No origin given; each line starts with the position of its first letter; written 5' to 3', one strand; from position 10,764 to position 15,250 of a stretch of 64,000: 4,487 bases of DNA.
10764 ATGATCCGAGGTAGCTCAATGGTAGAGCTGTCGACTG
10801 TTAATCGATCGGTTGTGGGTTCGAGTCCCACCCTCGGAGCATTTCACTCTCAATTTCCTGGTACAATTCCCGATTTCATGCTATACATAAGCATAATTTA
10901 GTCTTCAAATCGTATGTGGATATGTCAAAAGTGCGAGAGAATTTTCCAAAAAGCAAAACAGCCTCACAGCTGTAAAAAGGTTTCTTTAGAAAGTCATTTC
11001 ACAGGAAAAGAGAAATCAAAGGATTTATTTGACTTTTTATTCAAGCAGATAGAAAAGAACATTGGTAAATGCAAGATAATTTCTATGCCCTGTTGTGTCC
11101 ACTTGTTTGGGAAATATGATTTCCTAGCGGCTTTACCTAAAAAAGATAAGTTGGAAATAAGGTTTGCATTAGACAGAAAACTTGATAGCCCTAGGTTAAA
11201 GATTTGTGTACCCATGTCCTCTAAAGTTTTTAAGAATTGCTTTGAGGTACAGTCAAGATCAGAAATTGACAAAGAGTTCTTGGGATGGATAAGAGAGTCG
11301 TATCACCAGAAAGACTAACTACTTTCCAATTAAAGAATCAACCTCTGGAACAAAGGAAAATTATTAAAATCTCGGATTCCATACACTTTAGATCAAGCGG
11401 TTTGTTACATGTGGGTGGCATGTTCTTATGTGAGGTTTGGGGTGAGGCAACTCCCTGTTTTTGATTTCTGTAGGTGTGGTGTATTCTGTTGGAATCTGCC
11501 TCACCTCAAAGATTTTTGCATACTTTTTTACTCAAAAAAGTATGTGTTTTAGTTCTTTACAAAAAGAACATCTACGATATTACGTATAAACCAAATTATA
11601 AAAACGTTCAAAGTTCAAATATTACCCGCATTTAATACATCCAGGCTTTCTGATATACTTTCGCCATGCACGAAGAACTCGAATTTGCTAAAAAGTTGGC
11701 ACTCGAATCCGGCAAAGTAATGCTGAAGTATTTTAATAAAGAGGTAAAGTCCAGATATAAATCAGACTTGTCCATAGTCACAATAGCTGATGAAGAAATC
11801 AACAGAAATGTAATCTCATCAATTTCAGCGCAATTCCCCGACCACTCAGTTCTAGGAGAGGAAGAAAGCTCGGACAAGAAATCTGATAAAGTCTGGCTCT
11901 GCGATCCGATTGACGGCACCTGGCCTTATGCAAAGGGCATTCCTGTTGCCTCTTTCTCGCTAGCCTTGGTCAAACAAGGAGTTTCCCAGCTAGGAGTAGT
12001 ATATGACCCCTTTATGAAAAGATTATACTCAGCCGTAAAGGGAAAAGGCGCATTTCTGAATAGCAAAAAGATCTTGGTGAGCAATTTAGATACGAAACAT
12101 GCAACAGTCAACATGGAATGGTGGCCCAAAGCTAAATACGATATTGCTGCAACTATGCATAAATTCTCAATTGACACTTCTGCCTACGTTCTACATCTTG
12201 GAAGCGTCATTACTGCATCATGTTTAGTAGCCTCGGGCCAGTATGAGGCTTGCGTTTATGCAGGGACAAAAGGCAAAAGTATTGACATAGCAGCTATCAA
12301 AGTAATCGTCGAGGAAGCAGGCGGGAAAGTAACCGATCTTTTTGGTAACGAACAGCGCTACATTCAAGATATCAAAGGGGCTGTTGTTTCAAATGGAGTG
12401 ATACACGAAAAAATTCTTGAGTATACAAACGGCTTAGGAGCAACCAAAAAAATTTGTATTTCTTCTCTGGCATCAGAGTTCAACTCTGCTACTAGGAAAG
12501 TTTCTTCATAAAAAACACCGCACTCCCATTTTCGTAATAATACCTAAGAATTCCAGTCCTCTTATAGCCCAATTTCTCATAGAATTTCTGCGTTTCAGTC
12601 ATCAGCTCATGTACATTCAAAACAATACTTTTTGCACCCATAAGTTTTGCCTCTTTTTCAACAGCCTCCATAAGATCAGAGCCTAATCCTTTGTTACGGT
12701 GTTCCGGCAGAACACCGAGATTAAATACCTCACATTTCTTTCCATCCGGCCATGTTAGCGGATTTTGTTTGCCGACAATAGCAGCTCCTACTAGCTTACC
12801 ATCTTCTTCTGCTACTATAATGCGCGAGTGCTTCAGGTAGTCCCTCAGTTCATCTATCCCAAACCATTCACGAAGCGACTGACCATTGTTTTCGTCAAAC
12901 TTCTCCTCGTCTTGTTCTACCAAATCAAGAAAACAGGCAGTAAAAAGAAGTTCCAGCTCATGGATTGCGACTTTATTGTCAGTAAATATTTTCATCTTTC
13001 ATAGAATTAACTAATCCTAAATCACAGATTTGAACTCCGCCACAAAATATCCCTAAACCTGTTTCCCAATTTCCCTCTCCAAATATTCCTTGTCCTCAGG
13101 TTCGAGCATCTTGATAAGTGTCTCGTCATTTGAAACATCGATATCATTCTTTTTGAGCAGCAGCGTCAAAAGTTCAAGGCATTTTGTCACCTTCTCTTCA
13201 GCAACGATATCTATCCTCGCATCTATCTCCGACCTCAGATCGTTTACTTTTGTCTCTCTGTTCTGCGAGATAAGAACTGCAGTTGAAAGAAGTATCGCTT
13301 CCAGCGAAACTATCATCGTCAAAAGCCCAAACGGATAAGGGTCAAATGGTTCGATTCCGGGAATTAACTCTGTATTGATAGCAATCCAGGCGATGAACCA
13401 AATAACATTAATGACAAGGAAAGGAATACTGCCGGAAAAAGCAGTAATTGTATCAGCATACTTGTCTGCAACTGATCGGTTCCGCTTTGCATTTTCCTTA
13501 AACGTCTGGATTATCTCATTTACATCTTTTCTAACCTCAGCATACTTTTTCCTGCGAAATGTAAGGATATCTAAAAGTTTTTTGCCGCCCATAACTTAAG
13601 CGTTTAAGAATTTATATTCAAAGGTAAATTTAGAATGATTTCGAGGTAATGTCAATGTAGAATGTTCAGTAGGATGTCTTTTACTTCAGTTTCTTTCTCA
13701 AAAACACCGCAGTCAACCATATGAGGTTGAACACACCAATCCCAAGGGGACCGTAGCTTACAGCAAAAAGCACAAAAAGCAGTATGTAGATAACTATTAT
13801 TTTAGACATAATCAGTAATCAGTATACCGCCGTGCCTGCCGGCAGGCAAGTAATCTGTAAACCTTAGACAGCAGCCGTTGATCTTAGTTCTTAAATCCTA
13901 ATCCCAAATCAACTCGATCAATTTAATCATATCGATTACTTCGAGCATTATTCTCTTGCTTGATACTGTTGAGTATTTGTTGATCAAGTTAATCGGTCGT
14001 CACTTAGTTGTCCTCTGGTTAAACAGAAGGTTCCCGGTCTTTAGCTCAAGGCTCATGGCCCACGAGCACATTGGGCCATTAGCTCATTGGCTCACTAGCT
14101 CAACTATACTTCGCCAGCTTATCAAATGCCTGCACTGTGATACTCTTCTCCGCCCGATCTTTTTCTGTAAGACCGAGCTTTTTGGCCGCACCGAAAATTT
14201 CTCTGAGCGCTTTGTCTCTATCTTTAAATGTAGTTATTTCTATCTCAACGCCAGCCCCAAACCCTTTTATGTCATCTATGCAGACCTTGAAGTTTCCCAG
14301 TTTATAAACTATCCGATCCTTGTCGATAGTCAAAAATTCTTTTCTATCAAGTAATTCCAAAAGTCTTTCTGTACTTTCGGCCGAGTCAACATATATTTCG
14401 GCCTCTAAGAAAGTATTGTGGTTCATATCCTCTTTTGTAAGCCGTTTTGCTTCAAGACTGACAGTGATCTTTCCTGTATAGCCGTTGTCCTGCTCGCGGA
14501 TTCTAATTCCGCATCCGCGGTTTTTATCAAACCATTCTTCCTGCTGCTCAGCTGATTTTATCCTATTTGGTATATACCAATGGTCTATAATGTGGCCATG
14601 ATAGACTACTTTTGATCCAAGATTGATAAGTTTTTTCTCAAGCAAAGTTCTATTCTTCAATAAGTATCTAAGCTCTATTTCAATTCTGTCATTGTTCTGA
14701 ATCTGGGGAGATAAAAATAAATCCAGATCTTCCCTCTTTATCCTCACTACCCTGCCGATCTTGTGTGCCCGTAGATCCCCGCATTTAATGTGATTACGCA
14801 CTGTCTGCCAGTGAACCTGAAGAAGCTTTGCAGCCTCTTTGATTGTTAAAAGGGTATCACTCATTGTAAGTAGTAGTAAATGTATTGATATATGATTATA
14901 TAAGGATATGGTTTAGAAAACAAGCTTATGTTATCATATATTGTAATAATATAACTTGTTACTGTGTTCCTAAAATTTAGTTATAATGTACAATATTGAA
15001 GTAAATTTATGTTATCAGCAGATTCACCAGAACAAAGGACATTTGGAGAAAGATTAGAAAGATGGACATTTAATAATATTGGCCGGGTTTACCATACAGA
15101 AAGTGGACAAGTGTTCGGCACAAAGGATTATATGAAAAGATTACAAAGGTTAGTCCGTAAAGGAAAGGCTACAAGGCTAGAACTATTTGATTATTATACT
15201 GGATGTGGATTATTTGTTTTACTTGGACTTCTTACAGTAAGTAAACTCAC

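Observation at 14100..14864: Excisionase-type HTH fused to a CYTH (class IV cyclase / triphosphate-tunnel) domain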

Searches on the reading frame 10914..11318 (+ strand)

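Call 65: search_protein_families(library=pfam, proteins=[window:10914-11318:+], max_evalue=0.00001)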
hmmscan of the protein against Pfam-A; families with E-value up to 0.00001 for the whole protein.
window:10914-11318:+ (134 aa): 1 family
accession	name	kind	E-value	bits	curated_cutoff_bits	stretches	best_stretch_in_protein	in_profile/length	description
PF18899.5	DUF5655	-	7.6e-12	45.7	24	1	26-132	2-108/109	Domain of unknown function (DUF5655)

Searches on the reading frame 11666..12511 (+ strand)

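Call 3: search_protein_families(library=pfam, proteins=[window:11666-12511:+], max_evalue=1)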
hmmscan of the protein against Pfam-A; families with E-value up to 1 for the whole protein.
window:11666-12511:+ (281 aa): 1 family
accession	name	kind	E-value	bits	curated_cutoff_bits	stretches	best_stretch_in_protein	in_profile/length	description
PF00459.30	Inositol_P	-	1.6e-52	179.1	27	1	3-254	4-266/271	Inositol monophosphatase family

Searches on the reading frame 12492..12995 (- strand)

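Call 3: search_protein_families(library=pfam, proteins=[window:12492-12995:-], max_evalue=1)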
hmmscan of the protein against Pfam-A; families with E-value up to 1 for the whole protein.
window:12492-12995:- (167 aa): 12 families
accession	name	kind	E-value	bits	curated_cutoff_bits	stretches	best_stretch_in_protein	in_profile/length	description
PF00583.31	Acetyltransf_1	-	2.4e-20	73.4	20.7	1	41-144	24-116/116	Acetyltransferase (GNAT) family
PF13508.13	Acetyltransf_7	-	2.8e-17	63.3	27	1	56-145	2-83/84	Acetyltransferase (GNAT) domain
PF13673.13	Acetyltransf_10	-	3.5e-13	50.1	23.6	1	48-165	20-126/128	Acetyltransferase (GNAT) domain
PF13527.13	Acetyltransf_9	-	1.1e-08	35.6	25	1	37-145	25-125/127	Acetyltransferase (GNAT) domain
PF08445.16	FR47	-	3.9e-07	30.4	22.1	1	89-146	23-79/86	FR47-like protein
PF13420.13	Acetyltransf_4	-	4.3e-05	24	24.3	1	52-157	43-147/155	Acetyltransferase (GNAT) domain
PF21926.2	FeeM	-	0.0042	17.3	27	1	85-158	78-150/158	N-acyl amino acid synthase FeeM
PF13302.13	Acetyltransf_3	-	0.0054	17.9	25.4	1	59-145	56-138/138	Acetyltransferase (GNAT) domain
PF17013.11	Acetyltransf_15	-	0.007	16.2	35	1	49-152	29-144/210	Putative acetyl-transferase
PF14542.12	Acetyltransf_CG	-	0.066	13.8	30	1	85-122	22-59/80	GCN5-related N-acetyl-transferase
PF18468.6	Pfk_N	-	0.16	12.9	26.8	0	120-147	4-31/98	Phosphofructokinase N-terminal domain yeast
PF01584.24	CheW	-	0.21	11.6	23.5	1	40-72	53-84/138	CheW-like domain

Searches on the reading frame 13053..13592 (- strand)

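Call 3: search_protein_families(library=pfam, proteins=[window:13053-13592:-], max_evalue=1)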
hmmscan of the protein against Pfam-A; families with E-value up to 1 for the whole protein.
window:13053-13592:- (179 aa): 3 families
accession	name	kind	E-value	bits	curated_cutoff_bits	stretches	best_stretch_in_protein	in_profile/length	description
PF06210.16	DUF1003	-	1e-25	90.3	27.4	1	54-150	2-97/103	Protein of unknown function (DUF1003)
PF04961.17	FTCD_C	-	0.19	11.9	24.5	1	10-44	39-73/182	Formiminotransferase-cyclodeaminase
PF11439.13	T3SchapCesA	-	0.57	10.8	29.1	1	109-164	7-60/95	Type III secretion system filament chaperone CesA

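Call 27: search_protein_families(library=padloc, proteins=[window:13053-13592:-], max_evalue=0.1)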
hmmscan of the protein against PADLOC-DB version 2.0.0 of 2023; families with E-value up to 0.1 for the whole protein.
window:13053-13592:- (179 aa): 0 families

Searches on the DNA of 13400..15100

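Call 59: search_rna_families(source=window, start=13400, end=15100, threshold=evalue, max_evalue=1)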
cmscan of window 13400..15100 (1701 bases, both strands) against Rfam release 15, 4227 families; matches with E-value up to 1: 0.
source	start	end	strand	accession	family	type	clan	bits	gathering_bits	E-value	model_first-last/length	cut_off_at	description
